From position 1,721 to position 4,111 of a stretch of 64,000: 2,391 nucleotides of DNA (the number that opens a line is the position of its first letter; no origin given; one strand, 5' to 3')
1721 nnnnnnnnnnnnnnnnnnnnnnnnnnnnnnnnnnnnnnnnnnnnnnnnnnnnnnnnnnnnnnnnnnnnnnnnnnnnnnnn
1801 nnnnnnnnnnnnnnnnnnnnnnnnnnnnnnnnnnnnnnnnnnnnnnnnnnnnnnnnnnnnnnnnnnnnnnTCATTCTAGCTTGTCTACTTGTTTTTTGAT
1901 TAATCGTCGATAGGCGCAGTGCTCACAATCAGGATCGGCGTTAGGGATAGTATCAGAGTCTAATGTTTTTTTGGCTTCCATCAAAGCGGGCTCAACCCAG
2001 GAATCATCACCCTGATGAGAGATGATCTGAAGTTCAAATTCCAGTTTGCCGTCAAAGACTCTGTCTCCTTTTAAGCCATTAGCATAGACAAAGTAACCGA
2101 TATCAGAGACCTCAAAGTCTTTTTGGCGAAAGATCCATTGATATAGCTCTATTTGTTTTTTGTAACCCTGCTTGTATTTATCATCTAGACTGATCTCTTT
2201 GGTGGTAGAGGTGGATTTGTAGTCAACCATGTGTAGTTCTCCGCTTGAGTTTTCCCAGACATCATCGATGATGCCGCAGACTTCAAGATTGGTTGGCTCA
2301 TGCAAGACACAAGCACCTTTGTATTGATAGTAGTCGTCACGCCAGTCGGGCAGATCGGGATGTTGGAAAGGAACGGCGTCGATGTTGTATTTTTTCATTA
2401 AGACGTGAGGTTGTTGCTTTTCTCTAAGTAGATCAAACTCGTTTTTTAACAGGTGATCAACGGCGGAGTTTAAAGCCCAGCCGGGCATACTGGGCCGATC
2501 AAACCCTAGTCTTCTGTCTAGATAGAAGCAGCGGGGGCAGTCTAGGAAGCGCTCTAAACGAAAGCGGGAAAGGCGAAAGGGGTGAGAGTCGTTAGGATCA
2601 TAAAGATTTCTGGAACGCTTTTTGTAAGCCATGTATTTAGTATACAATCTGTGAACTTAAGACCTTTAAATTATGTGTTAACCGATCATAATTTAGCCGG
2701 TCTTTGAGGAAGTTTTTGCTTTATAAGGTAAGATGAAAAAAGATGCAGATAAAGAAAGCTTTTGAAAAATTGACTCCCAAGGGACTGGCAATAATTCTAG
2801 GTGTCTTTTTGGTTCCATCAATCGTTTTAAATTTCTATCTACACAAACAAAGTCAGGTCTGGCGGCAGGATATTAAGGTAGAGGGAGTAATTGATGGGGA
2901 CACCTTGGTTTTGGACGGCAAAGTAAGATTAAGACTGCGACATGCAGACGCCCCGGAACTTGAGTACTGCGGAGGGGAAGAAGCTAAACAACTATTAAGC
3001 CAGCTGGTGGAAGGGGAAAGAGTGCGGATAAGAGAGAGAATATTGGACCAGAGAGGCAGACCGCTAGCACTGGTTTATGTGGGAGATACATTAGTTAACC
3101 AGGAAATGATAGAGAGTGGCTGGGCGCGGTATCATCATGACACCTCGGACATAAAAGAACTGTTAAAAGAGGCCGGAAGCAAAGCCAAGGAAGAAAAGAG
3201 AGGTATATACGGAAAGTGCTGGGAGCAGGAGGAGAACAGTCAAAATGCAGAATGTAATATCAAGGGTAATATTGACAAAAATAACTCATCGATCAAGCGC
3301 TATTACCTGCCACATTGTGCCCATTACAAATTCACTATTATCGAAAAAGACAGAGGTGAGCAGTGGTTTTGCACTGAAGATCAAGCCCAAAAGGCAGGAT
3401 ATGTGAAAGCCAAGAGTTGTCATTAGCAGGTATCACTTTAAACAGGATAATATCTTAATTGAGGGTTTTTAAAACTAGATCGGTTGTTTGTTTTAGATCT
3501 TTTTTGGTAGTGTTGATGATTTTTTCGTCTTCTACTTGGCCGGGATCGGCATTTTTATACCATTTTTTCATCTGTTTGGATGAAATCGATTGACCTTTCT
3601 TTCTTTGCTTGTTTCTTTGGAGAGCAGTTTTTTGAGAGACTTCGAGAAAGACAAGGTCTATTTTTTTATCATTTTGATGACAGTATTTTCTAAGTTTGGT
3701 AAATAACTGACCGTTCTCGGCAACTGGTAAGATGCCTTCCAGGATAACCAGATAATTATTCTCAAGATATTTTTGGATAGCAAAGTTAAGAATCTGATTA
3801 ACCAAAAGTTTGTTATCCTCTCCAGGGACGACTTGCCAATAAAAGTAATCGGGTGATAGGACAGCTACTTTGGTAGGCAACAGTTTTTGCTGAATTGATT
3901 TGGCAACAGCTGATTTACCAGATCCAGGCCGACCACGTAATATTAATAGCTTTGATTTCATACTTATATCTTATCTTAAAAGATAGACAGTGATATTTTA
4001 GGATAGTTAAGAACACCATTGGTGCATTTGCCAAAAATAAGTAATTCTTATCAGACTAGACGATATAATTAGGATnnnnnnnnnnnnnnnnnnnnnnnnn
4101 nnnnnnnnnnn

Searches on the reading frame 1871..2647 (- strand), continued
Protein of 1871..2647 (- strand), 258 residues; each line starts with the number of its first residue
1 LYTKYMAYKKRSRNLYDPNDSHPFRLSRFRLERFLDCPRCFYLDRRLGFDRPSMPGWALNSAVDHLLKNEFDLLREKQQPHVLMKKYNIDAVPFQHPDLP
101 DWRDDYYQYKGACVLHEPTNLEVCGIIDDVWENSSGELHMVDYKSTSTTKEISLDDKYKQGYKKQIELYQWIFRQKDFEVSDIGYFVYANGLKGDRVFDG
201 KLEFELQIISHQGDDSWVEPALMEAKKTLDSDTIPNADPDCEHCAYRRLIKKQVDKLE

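Call 40: fold_search(model_id=the predicted structure, library=pdb)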
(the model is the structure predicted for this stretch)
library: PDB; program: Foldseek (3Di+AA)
matches with E <= 10: 427; with E <= 0.001: 13
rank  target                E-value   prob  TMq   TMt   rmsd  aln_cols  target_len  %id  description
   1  6ppu_A                7.6e-06  1.00  0.44  0.21  12.0       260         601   17  Cryo-EM structure of AdnAB-AMPPNP-DNA complex (released 2019-11-20)
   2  6ppr_A                7.6e-06  1.00  0.40  0.15  13.4       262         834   17  Cryo-EM structure of AdnA(D934A)-AdnB(D1014A) in complex with AMPPNP and DNA (released 2019-11-20)
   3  9np6_A                1.0e-05  1.00  0.43  0.15  12.5       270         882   18  Cryo-EM structure of AdnA(D934A)-AdnB(D1014A) in complex with AMPPNP and blunt end DNA (released 2025-03-19)
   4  7sjr_A                1.6e-05  1.00  0.42  0.14  13.3       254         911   17  Cryo-EM structure of AdnA-AdnB(W325A) in complex with DNA and AMPPNP (released 2021-12-22)
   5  5zyt_C                2.7e-05  1.00  0.33  0.37   6.4       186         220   16  Crystal structure of human MGME1 with 3' overhang double strand DNA3 (released 2018-09-19)
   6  3h4r                  2.8e-05  1.00  0.41  0.46  10.7       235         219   11  Crystal structure of E. coli RecE exonuclease (released 2009-05-26)
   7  9kqh_A                7.2e-05  1.00  0.35  0.15   7.1       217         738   12  Crystal structure of Finegoldia magna DinG in complex with ssDNA and ADPNP (released 2025-12-03)
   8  4r5q                  1.1e-04  1.00  0.43  0.49   5.9       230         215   16  Crystal structure and nuclease activity of the CRISPR-associated Cas4 protein Pcal_0546 from Pyrobaculum calidifontis co (released 2014-09-17)
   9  4ic1_D                1.2e-04  1.00  0.37  0.44   7.6       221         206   14  Crystal structure of SSO0001 (released 2013-01-16)
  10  8d3l_I                3.1e-04  1.00  0.41  0.46   7.8       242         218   14  Type I-C Cas4-Cas1-Cas2 complex bound to a PAM/PAM prespacer (released 2022-11-02)
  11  4cei_B                4.5e-04  0.95  0.32  0.10  15.0       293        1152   14  Crystal structure of ADPNP-bound AddAB with a forked DNA substrate (released 2014-03-12)
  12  4cej_B                5.7e-04  0.87  0.29  0.09  16.1       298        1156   15  Crystal structure of AddAB-DNA-ADPNP complex at 3 Angstrom resolution (released 2014-03-12)
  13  7lwa_A                6.9e-04  1.00  0.42  0.41   9.3       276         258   12  Human Exonuclease 5 crystal structure (T88E) in complex with ssDNA and Mg (released 2021-07-14)
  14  7lw7                  1.6e-03  0.98  0.39  0.36  11.9       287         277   12  Human Exonuclease 5 crystal structure (released 2021-07-14)
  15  7lw8_A                2.1e-03  0.98  0.40  0.40  10.7       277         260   13  Human Exonuclease 5 crystal structure in complex with a ssDNA (released 2021-07-14)
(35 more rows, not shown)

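Call 55: find_related_loci(query=A1, collection=viral_contigs, flank=5000)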
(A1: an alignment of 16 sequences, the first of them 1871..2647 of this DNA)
Query A1 (258 aa) in viral_contigs; peptide patterns used: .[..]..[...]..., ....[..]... (x = any residue, [..] = any of these).
82 stretches matched a pattern, but none encodes a relative of the query by tblastn (E <= 1e-3).

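Call 65: search_protein_representatives(protein=window:1871-2632:-)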
Query: 253 residues. Proteins with E-value up to 0.001 (for the whole library): 1702; up to 1e-10: 884; up to 1e-30: 227. The best 150 are listed.
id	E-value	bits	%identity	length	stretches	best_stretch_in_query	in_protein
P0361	1.6e-83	296.6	39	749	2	21-244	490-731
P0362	2.4e-72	259.9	48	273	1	4-243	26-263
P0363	1.7e-71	257.1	50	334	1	7-245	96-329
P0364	1.3e-70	254.3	52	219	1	38-244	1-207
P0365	1.5e-70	254.1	49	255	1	5-245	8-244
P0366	3.4e-69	249.6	48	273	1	17-249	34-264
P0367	1.2e-67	244.5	48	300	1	5-238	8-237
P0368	2.1e-67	243.7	51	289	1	7-228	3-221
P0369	3.8e-67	242.9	48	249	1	6-245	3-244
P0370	2.8e-66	240.0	50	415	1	20-246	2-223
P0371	4.1e-66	239.5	49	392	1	8-243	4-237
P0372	1.0e-64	234.9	45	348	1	3-242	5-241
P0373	3.5e-64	233.2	47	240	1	10-243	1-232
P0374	1.8e-63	230.8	47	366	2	4-191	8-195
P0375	8.1e-63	228.7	47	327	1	7-246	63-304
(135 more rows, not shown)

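Call 67: search_protein_families(library=pfam, proteins=[L081:3916-4551:+, L081:4511-4858:+, L053:9595-9981:+, L053:9983-10744:+], max_evalue=0.001)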
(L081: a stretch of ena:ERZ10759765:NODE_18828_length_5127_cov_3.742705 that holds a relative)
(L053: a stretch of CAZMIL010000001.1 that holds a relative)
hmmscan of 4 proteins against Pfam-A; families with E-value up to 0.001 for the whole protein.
L081:3916-4551:+ (211 aa): 1 family
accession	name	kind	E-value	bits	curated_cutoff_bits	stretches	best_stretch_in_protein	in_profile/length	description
PF18780.6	HNH_repeat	-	2.9e-08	34.4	26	1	142-184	7-53/54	Homing endonuclease associated repeat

L081:4511-4858:+ (115 aa): 0 families

L053:9595-9981:+ (128 aa): 1 family
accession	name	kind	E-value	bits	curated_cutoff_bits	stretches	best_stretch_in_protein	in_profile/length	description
PF01894.22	UPF0047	-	1.2e-34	119.4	27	1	16-127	1-116/117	Uncharacterised protein family UPF0047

L053:9983-10744:+ (253 aa): 2 families
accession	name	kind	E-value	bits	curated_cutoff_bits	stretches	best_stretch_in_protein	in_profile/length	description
PF12705.13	PDDEXK_1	-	4.3e-15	56.8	22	1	24-245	2-243/247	PD-(D/E)XK nuclease superfamily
PF01930.23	Cas_Cas4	-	0.0001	22.9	22.7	1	115-246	45-156/160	Domain of unknown function DUF83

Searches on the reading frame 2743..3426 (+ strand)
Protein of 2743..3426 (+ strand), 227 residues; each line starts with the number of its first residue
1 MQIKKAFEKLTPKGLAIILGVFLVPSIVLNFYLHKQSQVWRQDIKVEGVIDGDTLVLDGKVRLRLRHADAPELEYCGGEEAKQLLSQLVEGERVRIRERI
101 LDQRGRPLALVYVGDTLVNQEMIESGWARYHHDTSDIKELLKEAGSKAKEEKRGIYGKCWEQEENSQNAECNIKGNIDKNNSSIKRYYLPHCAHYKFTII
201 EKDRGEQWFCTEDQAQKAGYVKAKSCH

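Call 4: search_protein_families(library=pfam, proteins=[window:2743-3426:+], max_evalue=0.01)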
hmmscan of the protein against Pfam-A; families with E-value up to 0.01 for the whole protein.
window:2743-3426:+ (227 aa): 1 family
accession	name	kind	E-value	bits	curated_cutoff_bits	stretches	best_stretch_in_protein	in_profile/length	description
PF00565.23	SNase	-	1.1e-12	48.7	21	1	62-156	1-105/107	Staphylococcal nuclease homologue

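Call 5: search_protein_families(library=ncbifam, proteins=[window:2743-3426:+], max_evalue=0.01)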
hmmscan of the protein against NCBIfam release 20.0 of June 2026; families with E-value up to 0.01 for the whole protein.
window:2743-3426:+ (227 aa): 4 families
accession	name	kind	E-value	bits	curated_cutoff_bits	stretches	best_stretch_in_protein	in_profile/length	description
NF051437.1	sunset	domain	2.8e-09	36.8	27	1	173-224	1-42/42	sunset domain-containing protein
NF047694.1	TnucaseNucIStaph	equivalog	5.6e-09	35.7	250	1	37-156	40-174/175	thermonuclease NucI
NF047969.1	CaNuclEcnA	equivalog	2.8e-07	30.6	180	1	101-156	93-148/151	calcium-activated nuclease EcnA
NF051448.1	50S_L17_sunset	exception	2.5e-05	24.1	280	1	142-223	157-228/229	50S ribosomal protein L17, sunset domain variant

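Call 10: search_protein_families(library=padloc, proteins=[window:2743-3426:+], max_evalue=0.01)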
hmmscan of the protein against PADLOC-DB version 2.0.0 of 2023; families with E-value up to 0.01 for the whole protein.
window:2743-3426:+ (227 aa): 0 families

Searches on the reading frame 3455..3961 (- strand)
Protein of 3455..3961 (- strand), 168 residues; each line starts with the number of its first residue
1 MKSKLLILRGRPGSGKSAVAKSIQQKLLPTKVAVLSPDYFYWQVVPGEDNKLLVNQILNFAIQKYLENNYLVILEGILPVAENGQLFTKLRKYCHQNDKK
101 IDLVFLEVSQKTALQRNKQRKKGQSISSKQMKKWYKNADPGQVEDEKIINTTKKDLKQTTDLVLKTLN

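Call 4: search_protein_families(library=pfam, proteins=[window:3455-3961:-], max_evalue=0.01)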
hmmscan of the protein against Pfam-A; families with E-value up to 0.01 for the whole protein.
window:3455-3961:- (168 aa): 14 families
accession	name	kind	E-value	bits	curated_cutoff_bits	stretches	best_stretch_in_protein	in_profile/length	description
PF13671.12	AAA_33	-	2.2e-08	35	27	1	5-133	1-135/143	AAA domain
PF06414.18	Zeta_toxin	-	1.9e-07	31.2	22.3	1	4-136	17-164/199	Zeta toxin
PF08433.16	KTI12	-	4.2e-06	26.9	22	1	5-134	3-133/271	Chromatin associated protein KTI12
PF13238.12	AAA_18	-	1.9e-05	25.5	29.4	1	7-124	2-115/128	AAA domain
PF13207.12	AAA_17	-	2.4e-05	25.1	27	1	10-126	2-129/136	AAA domain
PF24883.2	NPHP3_N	-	0.00014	22.6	24.8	1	3-58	22-72/164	Nephrocystin 3, N-terminal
PF03796.21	DnaB_C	-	0.00016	21.6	27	0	2-36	18-55/255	DnaB-like helicase C terminal domain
PF02492.25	cobW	-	0.0023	18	20.7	1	6-109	3-92/180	CobW/HypB/UreG, nucleotide-binding domain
PF15075.11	SPMAP1-like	-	0.0029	18.4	27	1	85-138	24-77/134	Sperm microtubule associated protein 1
PF20720.3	nSTAND3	-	0.0034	17.5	27.2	1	2-31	16-45/155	Novel STAND NTPase 3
PF01583.26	APS_kinase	-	0.0046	17.4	21.1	0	3-38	2-39/152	Adenylylsulphate kinase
PF09848.15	SLFN-g3_helicase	-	0.0051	16.6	24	1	4-117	2-96/354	Schlafen group 3, DNA/RNA helicase domain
PF03668.21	RapZ-like_N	-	0.0072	16.5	25.4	0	84-132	67-114/158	RapZ-like N-terminal domain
PF13191.12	AAA_16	-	0.0075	17.2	32.6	1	5-39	26-60/167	AAA ATPase domain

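Call 5: search_protein_families(library=ncbifam, proteins=[window:3455-3961:-], max_evalue=0.01)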
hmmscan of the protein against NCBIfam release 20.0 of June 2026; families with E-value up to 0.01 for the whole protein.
window:3455-3961:- (168 aa): 22 families
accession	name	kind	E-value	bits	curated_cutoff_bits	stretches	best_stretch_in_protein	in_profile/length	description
NF005255.0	PRK06762.2-2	equivalog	2.7e-19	69.7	140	1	1-152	1-148/163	hypothetical protein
NF005252.0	PRK06762.1-3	equivalog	3.1e-17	63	258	1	3-164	11-168/189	hypothetical protein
NF005253.0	PRK06762.1-4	equivalog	5.6e-17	62.4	159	1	3-167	2-162/166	hypothetical protein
NF005251.0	PRK06762.1-1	equivalog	8.4e-15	55.2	183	1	1-157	5-160/171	hypothetical protein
NF005258.0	PRK06762.3-3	equivalog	3.9e-12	46.4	344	1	3-146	2-142/164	hypothetical protein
NF005257.0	PRK06762.3-2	equivalog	6.6e-11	42.2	202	1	3-163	5-160/170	hypothetical protein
NF005254.0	PRK06762.2-1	equivalog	8.5e-10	38.6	198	1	1-158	1-154/165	hypothetical protein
TIGR03574.1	selen_PSTK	equivalog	1e-08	34.9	290.5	1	5-141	1-135/249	L-seryl-tRNA(Sec) kinase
NF005259.0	PRK06762.3-4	equivalog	1.2e-05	25.5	349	1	3-151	2-147/170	hypothetical protein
TIGR00235.1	udk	equivalog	1.5e-05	24.7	220.3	1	7-71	10-71/207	uridine kinase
TIGR01313.1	therm_gnt_kin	subfamily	4.4e-05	23.3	113.75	0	91-150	86-144/164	gluconokinase, GntK/IdnK-type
NF006743.0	PRK09270.1-2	equivalog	6.2e-05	22.1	227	1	4-40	29-65/217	nucleoside/nucleotide kinase family protein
NF004018.0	PRK05480.1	equivalog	0.0001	21.8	180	1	6-42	9-45/210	uridine kinase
TIGR01351.1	adk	subfamily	0.00013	21.6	168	0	6-32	2-28/212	adenylate kinase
TIGR03575.1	selen_PSTK_euk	equivalog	0.00041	19.7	382.35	0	6-73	2-75/340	L-seryl-tRNA(Sec) kinase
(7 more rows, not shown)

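Call 10: search_protein_families(library=padloc, proteins=[window:3455-3961:-], max_evalue=0.01)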
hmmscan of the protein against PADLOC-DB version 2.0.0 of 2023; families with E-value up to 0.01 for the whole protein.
window:3455-3961:- (168 aa): 2 families
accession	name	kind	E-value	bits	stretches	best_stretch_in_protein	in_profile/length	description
PDLC02911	VakA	-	0.0017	17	0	6-128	5-117/163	-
PDLC04140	mad8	-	0.0019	15.8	1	3-137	27-129/314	mads_8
